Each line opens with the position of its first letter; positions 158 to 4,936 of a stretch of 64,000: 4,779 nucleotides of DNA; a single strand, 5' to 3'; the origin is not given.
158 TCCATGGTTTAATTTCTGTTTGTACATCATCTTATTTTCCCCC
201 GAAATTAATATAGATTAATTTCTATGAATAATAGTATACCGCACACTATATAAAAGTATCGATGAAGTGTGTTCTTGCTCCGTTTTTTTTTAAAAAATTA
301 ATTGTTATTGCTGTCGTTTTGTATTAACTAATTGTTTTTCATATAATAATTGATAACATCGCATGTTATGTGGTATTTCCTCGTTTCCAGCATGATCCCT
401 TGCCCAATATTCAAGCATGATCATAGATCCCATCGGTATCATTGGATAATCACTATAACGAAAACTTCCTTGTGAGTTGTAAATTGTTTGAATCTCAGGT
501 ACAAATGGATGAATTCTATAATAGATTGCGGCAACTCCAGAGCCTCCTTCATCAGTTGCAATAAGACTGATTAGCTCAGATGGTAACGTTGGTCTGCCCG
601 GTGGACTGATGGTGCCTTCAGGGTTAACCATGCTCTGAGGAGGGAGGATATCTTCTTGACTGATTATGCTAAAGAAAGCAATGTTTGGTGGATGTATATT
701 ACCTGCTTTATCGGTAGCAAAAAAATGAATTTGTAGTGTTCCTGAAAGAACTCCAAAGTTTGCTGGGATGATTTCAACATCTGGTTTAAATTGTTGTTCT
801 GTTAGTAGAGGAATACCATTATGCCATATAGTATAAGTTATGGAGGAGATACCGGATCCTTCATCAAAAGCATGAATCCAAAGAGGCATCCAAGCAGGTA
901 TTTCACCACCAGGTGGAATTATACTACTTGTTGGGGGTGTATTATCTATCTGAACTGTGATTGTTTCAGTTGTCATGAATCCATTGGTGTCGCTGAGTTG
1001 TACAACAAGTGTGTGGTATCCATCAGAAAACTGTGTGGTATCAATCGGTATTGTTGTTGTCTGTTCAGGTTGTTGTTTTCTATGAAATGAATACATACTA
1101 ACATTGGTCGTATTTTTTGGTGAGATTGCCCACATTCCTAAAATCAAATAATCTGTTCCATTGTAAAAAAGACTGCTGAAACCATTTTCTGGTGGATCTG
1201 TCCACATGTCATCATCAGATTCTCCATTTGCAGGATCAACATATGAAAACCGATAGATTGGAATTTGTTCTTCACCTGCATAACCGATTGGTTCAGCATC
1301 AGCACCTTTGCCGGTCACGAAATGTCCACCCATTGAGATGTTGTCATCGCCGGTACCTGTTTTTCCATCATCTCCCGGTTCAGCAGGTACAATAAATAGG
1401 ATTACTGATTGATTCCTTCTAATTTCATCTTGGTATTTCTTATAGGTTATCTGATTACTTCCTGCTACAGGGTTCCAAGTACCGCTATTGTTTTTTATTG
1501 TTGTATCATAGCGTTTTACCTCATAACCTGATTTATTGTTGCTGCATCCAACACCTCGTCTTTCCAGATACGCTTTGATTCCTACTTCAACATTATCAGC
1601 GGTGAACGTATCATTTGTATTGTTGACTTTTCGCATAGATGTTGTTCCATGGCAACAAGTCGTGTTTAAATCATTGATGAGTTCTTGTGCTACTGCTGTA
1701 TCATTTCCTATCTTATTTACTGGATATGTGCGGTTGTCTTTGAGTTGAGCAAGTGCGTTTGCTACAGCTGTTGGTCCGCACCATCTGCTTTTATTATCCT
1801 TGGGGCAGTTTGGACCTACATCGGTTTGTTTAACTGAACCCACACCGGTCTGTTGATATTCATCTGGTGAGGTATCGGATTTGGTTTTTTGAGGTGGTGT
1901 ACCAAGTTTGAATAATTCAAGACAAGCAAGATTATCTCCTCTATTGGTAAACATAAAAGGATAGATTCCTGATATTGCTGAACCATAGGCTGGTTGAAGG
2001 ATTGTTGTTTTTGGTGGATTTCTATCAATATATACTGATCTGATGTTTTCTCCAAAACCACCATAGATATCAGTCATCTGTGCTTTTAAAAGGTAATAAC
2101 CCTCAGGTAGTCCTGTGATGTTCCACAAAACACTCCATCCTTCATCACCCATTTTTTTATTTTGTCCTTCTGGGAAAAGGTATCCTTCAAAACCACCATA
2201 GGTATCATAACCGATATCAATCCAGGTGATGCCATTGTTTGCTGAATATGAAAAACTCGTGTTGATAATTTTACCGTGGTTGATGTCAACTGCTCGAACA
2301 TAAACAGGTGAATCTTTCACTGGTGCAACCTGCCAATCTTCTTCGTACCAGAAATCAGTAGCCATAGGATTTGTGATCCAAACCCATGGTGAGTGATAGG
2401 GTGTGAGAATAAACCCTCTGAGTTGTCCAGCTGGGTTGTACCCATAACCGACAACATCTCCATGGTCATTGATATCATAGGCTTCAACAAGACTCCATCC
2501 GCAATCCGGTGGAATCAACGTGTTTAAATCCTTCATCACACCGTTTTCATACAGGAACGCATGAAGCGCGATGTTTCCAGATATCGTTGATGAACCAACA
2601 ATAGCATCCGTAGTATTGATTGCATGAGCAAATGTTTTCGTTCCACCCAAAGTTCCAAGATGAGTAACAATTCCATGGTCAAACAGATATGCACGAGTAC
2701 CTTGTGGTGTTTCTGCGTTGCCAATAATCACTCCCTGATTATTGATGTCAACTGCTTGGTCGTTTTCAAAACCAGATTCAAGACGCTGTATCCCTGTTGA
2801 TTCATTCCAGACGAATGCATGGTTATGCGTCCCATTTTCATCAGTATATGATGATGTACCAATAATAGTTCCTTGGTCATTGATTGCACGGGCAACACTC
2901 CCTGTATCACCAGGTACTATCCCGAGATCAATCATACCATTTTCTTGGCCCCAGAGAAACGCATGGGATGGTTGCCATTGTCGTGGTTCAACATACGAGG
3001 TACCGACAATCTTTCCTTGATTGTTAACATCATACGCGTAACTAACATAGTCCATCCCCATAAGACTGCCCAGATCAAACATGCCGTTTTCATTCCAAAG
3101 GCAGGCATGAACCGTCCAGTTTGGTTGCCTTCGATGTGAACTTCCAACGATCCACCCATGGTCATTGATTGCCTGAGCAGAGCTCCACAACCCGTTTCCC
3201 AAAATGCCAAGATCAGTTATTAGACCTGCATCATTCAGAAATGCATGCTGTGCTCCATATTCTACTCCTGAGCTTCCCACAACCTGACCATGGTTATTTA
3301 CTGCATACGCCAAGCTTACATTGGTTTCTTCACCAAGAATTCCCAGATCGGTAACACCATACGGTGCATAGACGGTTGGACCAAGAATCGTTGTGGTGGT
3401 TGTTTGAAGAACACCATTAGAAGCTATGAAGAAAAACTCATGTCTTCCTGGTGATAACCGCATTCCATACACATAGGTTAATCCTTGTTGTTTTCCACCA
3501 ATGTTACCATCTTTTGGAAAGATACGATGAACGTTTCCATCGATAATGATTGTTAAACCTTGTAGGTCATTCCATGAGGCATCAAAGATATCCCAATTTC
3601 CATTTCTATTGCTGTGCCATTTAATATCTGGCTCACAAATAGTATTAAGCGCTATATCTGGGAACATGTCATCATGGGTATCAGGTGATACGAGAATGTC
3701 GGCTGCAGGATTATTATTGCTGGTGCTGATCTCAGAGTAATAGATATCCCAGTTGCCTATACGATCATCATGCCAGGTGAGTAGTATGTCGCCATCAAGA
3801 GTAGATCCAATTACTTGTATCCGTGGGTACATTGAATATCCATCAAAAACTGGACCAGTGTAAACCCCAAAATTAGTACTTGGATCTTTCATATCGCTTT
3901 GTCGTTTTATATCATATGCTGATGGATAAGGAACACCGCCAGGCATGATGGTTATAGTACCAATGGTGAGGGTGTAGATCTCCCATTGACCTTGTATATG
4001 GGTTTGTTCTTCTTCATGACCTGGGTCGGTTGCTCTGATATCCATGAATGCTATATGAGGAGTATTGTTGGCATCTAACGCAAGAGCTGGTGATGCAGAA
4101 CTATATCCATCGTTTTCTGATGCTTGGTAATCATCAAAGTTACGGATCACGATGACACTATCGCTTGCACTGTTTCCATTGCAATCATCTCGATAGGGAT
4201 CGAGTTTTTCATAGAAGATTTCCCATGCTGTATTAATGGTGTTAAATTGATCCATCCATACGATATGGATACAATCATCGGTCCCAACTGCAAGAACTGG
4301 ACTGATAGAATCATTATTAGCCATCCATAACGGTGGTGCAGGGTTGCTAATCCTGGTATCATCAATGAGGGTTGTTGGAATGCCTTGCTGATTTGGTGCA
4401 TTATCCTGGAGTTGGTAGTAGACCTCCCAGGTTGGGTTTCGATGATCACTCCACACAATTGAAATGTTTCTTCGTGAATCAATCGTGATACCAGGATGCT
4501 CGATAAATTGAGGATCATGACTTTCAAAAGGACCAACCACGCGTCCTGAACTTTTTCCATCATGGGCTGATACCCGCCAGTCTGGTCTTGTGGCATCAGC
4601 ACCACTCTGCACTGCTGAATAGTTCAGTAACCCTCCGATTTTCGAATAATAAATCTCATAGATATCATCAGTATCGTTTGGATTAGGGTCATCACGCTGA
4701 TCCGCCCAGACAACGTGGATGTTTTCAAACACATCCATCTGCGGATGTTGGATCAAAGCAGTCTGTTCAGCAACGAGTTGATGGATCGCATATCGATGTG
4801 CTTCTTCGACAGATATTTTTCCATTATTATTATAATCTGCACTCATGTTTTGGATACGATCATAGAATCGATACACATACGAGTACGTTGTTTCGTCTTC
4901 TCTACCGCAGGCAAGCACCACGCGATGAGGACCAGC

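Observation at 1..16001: Tandem array of three co-directional secreted proteins, two of them giant (2532 aa and about 2680 aa), combining lectin, beta-propeller and cysteine-peptidase modules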

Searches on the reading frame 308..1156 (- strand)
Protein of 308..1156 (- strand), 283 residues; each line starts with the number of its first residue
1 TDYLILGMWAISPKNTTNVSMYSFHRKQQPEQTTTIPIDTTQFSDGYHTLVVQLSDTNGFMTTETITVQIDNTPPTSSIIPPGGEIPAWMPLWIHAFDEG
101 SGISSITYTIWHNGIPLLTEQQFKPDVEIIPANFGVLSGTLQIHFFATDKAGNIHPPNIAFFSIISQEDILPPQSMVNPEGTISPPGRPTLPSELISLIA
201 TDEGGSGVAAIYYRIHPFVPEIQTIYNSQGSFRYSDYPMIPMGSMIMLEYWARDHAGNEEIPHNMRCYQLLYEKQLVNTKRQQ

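Call 21: search_protein_families(library=pfam, proteins=[window:308-1156:-], max_evalue=1)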
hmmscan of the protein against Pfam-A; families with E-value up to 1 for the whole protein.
window:308-1156:- (283 aa): 4 families
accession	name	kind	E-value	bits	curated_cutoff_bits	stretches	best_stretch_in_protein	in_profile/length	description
PF19077.6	Big_13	-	0.00022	22.1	27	1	40-72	69-102/102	Bacterial Ig-like domain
PF13750.12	Big_3_3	-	0.032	14.3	27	1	36-81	5-51/157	Bacterial Ig-like domain (group 3)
PF12245.14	Big_3_2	-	0.11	13.1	23.3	0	130-154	89-110/122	Bacterial Ig-like domain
PF18239.8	HA1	-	0.13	12.8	26.3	1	9-67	1-53/90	Hemagglutinin I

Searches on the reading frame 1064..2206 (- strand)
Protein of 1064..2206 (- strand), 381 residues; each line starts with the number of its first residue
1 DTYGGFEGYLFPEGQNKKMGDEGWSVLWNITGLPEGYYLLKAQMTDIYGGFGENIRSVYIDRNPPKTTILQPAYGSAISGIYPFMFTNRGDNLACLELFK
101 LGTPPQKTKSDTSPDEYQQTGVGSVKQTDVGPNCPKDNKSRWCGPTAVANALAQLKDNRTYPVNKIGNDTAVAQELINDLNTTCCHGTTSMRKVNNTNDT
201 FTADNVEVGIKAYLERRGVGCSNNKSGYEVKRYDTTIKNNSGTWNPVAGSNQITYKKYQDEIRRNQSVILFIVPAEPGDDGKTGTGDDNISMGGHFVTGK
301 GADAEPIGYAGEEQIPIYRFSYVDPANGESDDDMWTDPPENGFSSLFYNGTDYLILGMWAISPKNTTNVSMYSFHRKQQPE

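Call 21: search_protein_families(library=pfam, proteins=[window:1064-2206:-], max_evalue=1)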
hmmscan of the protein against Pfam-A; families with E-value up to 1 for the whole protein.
window:1064-2206:- (381 aa): 1 family
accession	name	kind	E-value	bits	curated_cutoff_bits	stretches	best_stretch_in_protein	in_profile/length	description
PF13529.12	Peptidase_C39_2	-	0.00022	22.3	24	1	137-169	10-40/143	Peptidase_C39 like family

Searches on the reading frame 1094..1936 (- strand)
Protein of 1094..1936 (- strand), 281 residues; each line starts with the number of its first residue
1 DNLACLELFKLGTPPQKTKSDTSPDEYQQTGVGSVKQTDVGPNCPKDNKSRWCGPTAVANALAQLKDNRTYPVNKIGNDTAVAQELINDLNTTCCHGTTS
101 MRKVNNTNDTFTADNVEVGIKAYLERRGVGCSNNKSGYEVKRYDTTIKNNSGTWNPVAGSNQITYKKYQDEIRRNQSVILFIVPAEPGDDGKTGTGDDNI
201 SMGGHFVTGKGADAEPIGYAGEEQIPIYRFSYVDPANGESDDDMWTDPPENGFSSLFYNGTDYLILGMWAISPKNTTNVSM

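Call 95: search_solved_structures(query=window:1094-1936:-, max_evalue=10, show_alignments=2)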
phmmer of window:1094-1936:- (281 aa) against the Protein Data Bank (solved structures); distinct sequences matched with E-value up to 10: 1.
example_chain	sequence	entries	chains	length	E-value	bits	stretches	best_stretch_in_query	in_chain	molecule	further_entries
3lr6_A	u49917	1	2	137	1.6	11.3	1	65-120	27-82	Major ampullate spidroin 1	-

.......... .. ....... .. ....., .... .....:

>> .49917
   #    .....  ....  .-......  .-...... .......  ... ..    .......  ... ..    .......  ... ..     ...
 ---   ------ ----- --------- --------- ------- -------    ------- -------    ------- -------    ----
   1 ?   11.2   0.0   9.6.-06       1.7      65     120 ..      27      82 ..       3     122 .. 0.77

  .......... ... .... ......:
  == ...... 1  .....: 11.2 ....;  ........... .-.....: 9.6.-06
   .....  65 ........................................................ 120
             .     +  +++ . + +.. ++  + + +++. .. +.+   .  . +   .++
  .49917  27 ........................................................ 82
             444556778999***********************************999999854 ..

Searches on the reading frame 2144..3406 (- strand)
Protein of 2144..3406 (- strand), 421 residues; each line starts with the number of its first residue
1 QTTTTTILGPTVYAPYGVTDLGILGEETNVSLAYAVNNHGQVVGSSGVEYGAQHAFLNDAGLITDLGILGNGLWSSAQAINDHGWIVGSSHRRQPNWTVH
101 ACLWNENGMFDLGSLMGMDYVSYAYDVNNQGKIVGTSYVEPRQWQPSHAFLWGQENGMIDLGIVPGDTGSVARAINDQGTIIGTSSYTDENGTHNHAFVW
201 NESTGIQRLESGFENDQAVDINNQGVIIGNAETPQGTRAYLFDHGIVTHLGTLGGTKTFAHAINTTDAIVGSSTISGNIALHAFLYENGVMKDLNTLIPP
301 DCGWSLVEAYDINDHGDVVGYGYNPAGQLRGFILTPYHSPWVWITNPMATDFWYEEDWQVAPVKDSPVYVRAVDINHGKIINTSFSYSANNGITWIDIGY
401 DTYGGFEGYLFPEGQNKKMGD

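Call 21: search_protein_families(library=pfam, proteins=[window:2144-3406:-], max_evalue=1)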
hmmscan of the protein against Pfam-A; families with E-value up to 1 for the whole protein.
window:2144-3406:- (421 aa): 1 family
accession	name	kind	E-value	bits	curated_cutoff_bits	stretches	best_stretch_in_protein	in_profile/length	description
PF11949.14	DUF3466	-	2.2e-15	56.6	25.1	2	120-321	318-526/609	Protein of unknown function (DUF3466)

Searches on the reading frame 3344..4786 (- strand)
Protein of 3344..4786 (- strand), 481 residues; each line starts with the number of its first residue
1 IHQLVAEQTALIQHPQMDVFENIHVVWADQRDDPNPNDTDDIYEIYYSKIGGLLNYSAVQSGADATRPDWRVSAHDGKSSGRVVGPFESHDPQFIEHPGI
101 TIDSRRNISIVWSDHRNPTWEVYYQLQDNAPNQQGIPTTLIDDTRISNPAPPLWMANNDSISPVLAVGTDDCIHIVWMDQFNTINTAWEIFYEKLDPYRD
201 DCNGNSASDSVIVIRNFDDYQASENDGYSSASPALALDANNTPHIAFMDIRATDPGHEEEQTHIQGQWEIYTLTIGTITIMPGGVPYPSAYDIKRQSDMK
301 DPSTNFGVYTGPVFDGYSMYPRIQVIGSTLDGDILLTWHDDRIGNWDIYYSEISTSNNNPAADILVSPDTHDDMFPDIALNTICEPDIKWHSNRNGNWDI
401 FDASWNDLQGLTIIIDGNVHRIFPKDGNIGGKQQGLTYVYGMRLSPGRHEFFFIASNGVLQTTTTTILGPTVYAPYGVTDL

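Call 21: search_protein_families(library=pfam, proteins=[window:3344-4786:-], max_evalue=1)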
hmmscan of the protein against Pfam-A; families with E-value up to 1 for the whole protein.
window:3344-4786:- (481 aa): 0 families

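Call 91: search_protein_families(library=ncbifam, proteins=[window:3344-4786:-], max_evalue=10)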
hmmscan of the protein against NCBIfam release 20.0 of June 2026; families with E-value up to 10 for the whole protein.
window:3344-4786:- (481 aa): 1 family
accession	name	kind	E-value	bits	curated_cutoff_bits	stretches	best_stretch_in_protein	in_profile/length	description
TIGR04275.1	beta_prop_Msarc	repeat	0.00013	21.6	85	3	337-355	22-40/40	beta-propeller repeat protein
